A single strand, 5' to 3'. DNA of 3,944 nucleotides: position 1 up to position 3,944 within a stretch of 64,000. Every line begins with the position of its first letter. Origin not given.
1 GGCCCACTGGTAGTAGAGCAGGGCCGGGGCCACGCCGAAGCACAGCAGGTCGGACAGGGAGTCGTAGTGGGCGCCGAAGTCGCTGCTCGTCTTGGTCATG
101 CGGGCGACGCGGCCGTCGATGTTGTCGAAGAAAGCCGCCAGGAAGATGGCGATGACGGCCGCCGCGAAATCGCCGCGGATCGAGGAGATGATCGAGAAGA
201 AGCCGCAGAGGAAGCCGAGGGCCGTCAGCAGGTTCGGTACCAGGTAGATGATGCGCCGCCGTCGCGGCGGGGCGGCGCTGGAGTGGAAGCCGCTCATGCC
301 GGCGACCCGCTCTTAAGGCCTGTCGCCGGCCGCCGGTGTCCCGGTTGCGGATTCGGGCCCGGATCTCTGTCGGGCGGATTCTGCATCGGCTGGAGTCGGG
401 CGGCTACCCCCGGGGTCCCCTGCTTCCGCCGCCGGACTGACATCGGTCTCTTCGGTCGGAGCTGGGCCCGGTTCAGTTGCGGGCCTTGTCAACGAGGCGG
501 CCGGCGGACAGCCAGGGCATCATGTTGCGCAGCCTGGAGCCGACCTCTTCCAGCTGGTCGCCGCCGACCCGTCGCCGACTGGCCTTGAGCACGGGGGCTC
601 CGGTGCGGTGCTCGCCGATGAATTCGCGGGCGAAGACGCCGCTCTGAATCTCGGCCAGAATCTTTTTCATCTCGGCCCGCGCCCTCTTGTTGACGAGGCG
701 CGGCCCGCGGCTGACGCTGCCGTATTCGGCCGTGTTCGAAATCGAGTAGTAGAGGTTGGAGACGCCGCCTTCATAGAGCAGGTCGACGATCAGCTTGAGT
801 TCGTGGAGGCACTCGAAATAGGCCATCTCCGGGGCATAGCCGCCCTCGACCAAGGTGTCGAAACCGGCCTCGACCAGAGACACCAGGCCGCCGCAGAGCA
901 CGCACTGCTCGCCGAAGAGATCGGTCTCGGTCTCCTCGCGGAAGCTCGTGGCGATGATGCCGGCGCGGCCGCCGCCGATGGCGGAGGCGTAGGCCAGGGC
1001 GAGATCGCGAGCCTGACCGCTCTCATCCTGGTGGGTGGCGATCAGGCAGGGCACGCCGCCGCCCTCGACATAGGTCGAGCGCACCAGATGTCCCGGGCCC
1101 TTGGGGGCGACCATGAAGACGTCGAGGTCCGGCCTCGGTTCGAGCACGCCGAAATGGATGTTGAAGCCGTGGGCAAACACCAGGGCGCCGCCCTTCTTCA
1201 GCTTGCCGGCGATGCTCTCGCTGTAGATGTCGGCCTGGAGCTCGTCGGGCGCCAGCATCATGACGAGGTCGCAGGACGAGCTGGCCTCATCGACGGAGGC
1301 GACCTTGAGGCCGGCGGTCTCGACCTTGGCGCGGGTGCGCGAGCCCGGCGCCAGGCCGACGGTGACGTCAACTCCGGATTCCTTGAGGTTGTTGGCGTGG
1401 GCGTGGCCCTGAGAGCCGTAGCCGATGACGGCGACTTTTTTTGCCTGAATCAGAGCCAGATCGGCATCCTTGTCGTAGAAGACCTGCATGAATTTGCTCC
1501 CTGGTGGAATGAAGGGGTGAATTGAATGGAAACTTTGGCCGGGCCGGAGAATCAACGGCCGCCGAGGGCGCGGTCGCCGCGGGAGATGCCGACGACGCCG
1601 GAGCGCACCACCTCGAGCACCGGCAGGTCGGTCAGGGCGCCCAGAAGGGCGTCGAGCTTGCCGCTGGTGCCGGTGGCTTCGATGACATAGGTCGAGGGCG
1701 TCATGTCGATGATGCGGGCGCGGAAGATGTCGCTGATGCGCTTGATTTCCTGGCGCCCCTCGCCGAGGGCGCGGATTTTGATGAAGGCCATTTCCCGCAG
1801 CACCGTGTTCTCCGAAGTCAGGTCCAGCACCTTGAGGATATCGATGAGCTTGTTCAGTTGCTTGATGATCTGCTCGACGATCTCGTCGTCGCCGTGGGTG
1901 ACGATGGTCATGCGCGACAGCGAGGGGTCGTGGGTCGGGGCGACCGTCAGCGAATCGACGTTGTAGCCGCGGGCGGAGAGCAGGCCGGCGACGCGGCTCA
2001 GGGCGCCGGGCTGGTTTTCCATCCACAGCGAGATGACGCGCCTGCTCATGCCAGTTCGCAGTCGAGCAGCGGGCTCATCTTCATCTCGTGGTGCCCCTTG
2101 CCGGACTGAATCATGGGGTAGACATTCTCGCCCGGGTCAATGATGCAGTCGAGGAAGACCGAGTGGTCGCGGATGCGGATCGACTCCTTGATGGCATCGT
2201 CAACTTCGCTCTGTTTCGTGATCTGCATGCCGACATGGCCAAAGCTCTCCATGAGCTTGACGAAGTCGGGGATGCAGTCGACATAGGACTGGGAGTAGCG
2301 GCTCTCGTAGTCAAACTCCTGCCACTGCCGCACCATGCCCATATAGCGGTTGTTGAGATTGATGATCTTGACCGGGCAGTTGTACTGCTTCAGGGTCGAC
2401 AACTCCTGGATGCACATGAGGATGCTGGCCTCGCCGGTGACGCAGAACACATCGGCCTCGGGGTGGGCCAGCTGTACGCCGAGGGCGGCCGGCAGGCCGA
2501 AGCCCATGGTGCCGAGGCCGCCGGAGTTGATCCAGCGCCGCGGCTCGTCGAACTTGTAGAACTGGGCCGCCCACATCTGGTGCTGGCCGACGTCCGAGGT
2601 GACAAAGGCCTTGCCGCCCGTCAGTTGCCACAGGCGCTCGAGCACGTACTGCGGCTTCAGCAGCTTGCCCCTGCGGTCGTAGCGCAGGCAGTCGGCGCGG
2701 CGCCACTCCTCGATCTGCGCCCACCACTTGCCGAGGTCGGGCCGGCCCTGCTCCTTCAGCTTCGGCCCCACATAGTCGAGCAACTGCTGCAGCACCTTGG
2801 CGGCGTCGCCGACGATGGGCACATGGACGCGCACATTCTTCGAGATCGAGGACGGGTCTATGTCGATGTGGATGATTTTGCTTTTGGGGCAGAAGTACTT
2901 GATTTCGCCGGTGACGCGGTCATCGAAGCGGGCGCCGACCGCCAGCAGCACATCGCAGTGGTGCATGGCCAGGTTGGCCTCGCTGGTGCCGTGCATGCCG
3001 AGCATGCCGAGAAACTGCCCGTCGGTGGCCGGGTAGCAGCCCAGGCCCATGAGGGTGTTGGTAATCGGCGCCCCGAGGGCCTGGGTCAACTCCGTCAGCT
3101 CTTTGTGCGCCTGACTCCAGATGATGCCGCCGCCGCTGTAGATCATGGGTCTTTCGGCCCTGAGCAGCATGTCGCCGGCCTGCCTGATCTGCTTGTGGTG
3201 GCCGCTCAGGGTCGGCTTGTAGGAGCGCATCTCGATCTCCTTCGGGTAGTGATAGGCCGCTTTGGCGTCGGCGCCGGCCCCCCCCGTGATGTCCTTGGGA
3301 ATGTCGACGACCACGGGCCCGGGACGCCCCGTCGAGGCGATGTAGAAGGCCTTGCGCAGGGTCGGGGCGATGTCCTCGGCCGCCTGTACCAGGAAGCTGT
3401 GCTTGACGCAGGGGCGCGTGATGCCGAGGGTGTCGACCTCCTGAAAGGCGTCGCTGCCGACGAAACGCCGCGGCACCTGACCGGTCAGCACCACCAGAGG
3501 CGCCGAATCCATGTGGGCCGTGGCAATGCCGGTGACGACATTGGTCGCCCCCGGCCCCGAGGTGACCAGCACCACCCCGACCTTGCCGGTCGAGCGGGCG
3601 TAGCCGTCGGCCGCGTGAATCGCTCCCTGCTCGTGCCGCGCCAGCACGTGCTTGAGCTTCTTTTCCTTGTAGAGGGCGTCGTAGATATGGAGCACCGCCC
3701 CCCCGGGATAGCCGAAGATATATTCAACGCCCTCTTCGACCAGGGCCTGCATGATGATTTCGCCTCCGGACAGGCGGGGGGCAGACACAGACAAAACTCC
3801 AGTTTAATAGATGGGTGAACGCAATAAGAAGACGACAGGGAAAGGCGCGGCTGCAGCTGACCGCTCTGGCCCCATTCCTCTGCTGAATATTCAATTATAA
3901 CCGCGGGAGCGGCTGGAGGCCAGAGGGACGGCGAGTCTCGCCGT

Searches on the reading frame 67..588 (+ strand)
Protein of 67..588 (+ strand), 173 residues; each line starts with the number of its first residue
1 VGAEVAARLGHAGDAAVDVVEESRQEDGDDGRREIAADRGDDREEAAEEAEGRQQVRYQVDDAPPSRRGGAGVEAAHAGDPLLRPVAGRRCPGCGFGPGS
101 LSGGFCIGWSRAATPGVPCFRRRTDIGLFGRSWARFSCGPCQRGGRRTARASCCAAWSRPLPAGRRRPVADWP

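Call 6: search_protein_families(library=pfam, proteins=[window:67-588:+], max_evalue=0.01)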
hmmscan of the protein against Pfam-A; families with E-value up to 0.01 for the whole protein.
window:67-588:+ (173 aa): 0 families

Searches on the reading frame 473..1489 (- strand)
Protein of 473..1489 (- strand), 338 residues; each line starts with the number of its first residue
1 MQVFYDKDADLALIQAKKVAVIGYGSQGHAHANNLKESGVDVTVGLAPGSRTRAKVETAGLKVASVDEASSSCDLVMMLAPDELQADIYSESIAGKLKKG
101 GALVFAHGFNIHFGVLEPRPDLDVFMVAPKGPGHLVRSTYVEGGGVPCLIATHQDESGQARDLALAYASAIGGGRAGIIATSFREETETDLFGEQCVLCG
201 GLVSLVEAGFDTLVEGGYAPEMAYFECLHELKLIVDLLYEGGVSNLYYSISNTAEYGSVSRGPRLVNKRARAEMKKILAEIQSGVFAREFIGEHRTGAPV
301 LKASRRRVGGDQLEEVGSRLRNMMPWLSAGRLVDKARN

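Call 24: find_encoding_contigs(protein=window:473-1489:-, flank=10000, max_places=4)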
Protein window:473-1489:- (338 aa): no gene with exactly this product is on record in the collection.

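Call 80: find_homologous_proteins(query=window:473-1489:-, max_evalue=1e-50)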
Query window:473-1489:- (338 aa): 8000 proteins with E <= 1e-50 among 8000 candidates; the best 120 are listed.
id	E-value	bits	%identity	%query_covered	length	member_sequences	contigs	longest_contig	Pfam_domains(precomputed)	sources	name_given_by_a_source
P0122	4.3e-205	698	93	100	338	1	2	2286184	PF01450.26,PF03446.22,PF02826.26,PF07991.19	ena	-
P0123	3.3e-199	679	90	100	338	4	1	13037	PF01450.26,PF03446.22,PF02826.26,PF03807.24,PF07991.19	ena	-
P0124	2.6e-159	548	71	100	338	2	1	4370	PF01450.26,PF03446.22,PF02826.26,PF03807.24,PF07991.19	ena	-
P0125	6.3e-159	546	71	100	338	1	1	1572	PF01450.26,PF03446.22,PF02826.26,PF03807.24,PF07991.19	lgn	-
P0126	6.9e-159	546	71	100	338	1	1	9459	PF01450.26,PF03446.22,PF02826.26,PF03807.24,PF07991.19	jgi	jgi:ketol-acid reductoisomerase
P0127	2.4e-158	545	71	100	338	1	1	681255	PF01450.26,PF02826.26,PF03807.24,PF07991.19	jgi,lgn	-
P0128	4.3e-158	544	70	100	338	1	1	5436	PF01450.26,PF03446.22,PF02826.26,PF03807.24,PF07991.19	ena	-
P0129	6.3e-158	543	69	100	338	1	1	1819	PF01450.26,PF03446.22,PF02826.26,PF03807.24,PF07991.19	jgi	-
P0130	7.0e-158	543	71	100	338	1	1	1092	PF01450.26,PF03446.22,PF02826.26,PF03807.24,PF07991.19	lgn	-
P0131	7.2e-158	543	70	100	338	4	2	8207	PF01450.26,PF03446.22,PF02826.26,PF03807.24,PF07991.19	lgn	-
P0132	7.5e-158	543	72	100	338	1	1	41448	PF01450.26,PF03446.22,PF02826.26,PF03807.24,PF07991.19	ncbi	-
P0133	8.2e-158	543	70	100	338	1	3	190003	PF01450.26,PF03446.22,PF02826.26,PF03807.24,PF07991.19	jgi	jgi:ketol-acid reductoisomerase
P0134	1.2e-157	542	70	100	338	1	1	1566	PF01450.26,PF03446.22,PF02826.26,PF03807.24,PF07991.19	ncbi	-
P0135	2.0e-157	541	70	100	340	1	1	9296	PF01450.26,PF03446.22,PF02826.26,PF07991.19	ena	-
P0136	2.1e-157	541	70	100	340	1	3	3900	PF01450.26,PF03446.22,PF02826.26,PF03807.24,PF07991.19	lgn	-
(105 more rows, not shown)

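Call 81: find_encoding_contigs(protein=P0122, flank=10000, max_places=3)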
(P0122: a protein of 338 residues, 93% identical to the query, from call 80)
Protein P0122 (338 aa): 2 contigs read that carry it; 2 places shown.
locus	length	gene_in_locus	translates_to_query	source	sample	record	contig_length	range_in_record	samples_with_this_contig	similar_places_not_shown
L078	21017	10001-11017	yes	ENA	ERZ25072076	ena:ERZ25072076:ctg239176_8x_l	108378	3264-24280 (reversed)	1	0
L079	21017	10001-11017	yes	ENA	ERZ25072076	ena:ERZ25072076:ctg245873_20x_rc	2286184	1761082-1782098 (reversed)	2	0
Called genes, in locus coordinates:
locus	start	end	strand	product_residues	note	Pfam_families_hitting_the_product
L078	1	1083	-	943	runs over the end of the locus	PF07581:Glug (faint)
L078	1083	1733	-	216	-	-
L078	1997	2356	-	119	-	-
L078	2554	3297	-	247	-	-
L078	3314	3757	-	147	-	-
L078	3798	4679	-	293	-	-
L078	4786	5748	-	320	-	PF00491:Arginase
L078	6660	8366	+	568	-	PF02776:TPP_enzyme_N, PF00205:TPP_enzyme_M, PF02775:TPP_enzyme_C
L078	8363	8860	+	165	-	PF01842:ACT, PF22629:ACT_AHAS_ss, PF13710:ACT_5, PF10369:ALS_ss_C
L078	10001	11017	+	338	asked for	PF02826:2-Hacid_dh_C (weak), PF03446:NAD_binding_2 (weak), PF07991:KARI_N, PF01450:KARI_C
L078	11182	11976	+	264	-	PF01066:CDP-OH_P_transf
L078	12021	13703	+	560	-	PF00795:CN_hydrolase, PF02540:NAD_synthase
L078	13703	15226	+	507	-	PF05496:RuvB_N (faint), PF13177:DNA_pol3_delta2, PF13191:AAA_16 (faint), PF00004:AAA, PF13401:AAA_22 (faint), PF22608:DNAX_ATPase_lid, PF12169:DNA_pol3_gamma3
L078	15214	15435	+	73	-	-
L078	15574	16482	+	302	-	-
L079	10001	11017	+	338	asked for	PF02826:2-Hacid_dh_C (weak), PF03446:NAD_binding_2 (weak), PF07991:KARI_N, PF01450:KARI_C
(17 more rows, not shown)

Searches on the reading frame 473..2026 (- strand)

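Call 12: search_protein_families(library=pfam, proteins=[window:473-2026:-], max_evalue=0.01)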
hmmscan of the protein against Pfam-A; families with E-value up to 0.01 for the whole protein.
window:473-2026:- (517 aa): 6 families
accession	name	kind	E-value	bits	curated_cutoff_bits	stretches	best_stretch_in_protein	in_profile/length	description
PF07991.19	KARI_N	-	3.1e-71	238.7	20.6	1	193-356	2-165/165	Acetohydroxy acid isomeroreductase, NADPH-binding domain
PF01450.25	KARI_C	-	1.7e-58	197.5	29.1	1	362-505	1-144/144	Ketol-acid reductoisomerase, C-terminal domain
PF02826.25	2-Hacid_dh_C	-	6.6e-07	29.3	25.1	1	191-283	32-124/178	D-isomer specific 2-hydroxyacid dehydrogenase, NAD binding domain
PF03446.21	NAD_binding_2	-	4.4e-05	24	21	1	197-283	1-90/161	NAD binding domain of 6-phosphogluconate dehydrogenase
PF03807.23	F420_oxidored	-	0.00023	22.1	21.6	1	197-262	1-70/94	NADP oxidoreductase coenzyme F420-dependent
PF00670.27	AdoHcyase_NAD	-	0.0026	18.3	27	1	191-257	19-84/162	S-adenosyl-L-homocysteine hydrolase, NAD binding domain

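Call 13: search_protein_families(library=ncbifam, proteins=[window:473-2026:-], max_evalue=0.1)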
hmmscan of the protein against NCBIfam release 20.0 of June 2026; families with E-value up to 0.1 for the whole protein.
window:473-2026:- (517 aa): 15 families
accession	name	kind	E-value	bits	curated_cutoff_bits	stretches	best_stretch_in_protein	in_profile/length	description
NF004017.0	PRK05479.1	equivalog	1.5e-158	526.9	336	1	180-513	2-335/337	ketol-acid reductoisomerase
NF009940.0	PRK13403.1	equivalog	5e-124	413.5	406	1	180-510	1-330/335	ketol-acid reductoisomerase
TIGR00465.1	ilvC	equivalog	1.4e-122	408.6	226.15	1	193-505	1-312/314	ketol-acid reductoisomerase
NF003557.0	PRK05225.1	equivalog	5.8e-55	186.7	713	2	189-381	31-229/491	ketol-acid reductoisomerase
NF043037.1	ThreonDh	equivalog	0.00015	21.3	350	1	195-284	2-94/297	L-threonate dehydrogenase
TIGR00936.1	ahcY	equivalog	0.0016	17.3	497.6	1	191-259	201-268/416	adenosylhomocysteinase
TIGR01505.1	tartro_sem_red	equivalog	0.0074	15.5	340.75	1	197-265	1-69/291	2-hydroxy-3-oxopropionate reductase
TIGR00745.1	apbA_panE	subfamily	0.014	14.7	141.35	1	197-265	1-69/305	2-dehydropantoate 2-reductase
NF004005.0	PRK05476.2-3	equivalog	0.014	14.2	275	1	192-289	205-298/418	adenosylhomocysteinase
NF008592.0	PRK11559.1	equivalog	0.016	14.5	397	1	196-263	3-70/296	2-hydroxy-3-oxopropionate reductase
NF005694.0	PRK07502.1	equivalog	0.018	14.3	409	1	193-280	4-94/310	prephenate/arogenate dehydrogenase family protein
NF004009.0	PRK05476.3-2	equivalog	0.019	13.8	485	1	194-256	270-331/487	adenosylhomocysteinase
NF009825.0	PRK13302.1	equivalog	0.029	13.8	253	1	194-269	5-85/271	aspartate dehydrogenase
NF005111.0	PRK06545.2-3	equivalog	0.063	12.3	344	1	195-272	13-90/371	prephenate dehydrogenase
TIGR02853.1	spore_dpaA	equivalog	0.077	12.2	319.65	0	193-260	149-218/287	dipicolinic acid synthetase subunit A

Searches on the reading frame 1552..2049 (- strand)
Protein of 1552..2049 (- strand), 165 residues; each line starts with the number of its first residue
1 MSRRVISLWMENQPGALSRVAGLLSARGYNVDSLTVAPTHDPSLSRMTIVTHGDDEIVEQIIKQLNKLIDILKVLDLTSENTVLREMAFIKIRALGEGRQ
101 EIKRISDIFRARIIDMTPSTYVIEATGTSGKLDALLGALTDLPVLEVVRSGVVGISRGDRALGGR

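Call 25: find_encoding_contigs(protein=window:1552-2049:-, flank=10000, max_places=4)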
Protein window:1552-2049:- (165 aa): no gene with exactly this product is on record in the collection.

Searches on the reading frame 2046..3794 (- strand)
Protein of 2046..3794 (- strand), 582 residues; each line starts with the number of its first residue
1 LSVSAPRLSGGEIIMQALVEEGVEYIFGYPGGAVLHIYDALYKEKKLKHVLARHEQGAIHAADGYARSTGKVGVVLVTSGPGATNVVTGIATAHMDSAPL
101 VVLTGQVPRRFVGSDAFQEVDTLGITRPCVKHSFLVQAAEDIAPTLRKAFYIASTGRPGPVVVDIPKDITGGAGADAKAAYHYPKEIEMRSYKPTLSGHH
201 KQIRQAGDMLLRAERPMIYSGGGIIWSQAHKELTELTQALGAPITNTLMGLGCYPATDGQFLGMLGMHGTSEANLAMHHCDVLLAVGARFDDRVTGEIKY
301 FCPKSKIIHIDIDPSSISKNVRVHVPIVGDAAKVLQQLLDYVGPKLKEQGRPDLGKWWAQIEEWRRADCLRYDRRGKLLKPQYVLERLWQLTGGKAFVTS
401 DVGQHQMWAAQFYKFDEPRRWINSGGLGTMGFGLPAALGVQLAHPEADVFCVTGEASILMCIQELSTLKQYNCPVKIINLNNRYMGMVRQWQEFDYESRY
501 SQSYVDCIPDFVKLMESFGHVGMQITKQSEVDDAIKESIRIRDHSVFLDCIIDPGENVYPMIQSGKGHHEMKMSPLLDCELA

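Call 12: search_protein_families(library=pfam, proteins=[window:2046-3794:-], max_evalue=0.01)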
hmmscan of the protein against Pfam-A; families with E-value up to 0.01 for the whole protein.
window:2046-3794:- (582 aa): 3 families
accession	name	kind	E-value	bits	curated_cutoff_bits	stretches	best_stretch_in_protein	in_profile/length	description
PF02775.26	TPP_enzyme_C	-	7.4e-52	175.6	21.9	1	401-550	1-151/151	Thiamine pyrophosphate enzyme, C-terminal TPP binding domain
PF00205.28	TPP_enzyme_M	-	8e-50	168.5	30.4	1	203-338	1-137/137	Thiamine pyrophosphate enzyme, central domain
PF02776.23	TPP_enzyme_N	-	7.4e-44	148.8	26.8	1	9-124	2-118/119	Thiamine pyrophosphate enzyme, N-terminal TPP binding domain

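Call 13: search_protein_families(library=ncbifam, proteins=[window:2046-3794:-], max_evalue=0.1)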
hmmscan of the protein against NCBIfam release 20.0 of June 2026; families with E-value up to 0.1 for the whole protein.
window:2046-3794:- (582 aa): 56 families (the best 25 are shown)
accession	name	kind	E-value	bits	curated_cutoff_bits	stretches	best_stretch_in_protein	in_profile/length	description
NF005409.0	PRK06965.1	equivalog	5.9e-280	929.8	1035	1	6-573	19-582/587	acetolactate synthase 3 catalytic subunit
NF005058.0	PRK06466.1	equivalog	7.1e-271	899.7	951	1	8-574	4-569/574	acetolactate synthase 3 large subunit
TIGR00118.1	acolac_lg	equivalog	8.1e-256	849.8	538.35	1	8-572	1-554/557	biosynthetic-type acetolactate synthase large subunit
NF006581.0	PRK09107.1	equivalog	1.1e-250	833.1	974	1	6-574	9-575/595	acetolactate synthase 3 large subunit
NF006525.0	PRK08979.1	equivalog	1.1e-248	826.3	1084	1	7-574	3-567/572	acetolactate synthase 3 large subunit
NF005364.0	PRK06882.1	equivalog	1.1e-247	823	1083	1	7-574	3-567/574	acetolactate synthase 3 large subunit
NF005936.0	PRK07979.1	equivalog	2.8e-243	808.4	1080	1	8-574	4-569/574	acetolactate synthase 3 large subunit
NF004710.0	PRK06048.1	equivalog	1.7e-224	746.5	976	1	4-570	4-555/561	acetolactate synthase large subunit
NF006319.0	PRK08527.1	equivalog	7e-219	727.9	905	1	7-573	3-559/565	acetolactate synthase large subunit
NF005651.0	PRK07418.1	subfamily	1.6e-216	720.2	942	1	6-571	17-578/617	acetolactate synthase large subunit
NF005824.0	PRK07710.1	equivalog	1.5e-212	707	976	1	7-572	16-568/573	acetolactate synthase large subunit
NF005860.0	PRK07789.1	equivalog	1.2e-211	704.3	881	1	4-573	30-599/615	acetolactate synthase large subunit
NF004919.0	PRK06276.1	equivalog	4.2e-208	692.4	866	1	9-567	2-552/582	acetolactate synthase large subunit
NF005228.0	PRK06725.1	equivalog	6.9e-206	684.8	991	1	7-573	15-566/571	acetolactate synthase large subunit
NF006524.0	PRK08978.1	equivalog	5.8e-194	645.4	738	1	9-571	2-543/548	acetolactate synthase 2 catalytic subunit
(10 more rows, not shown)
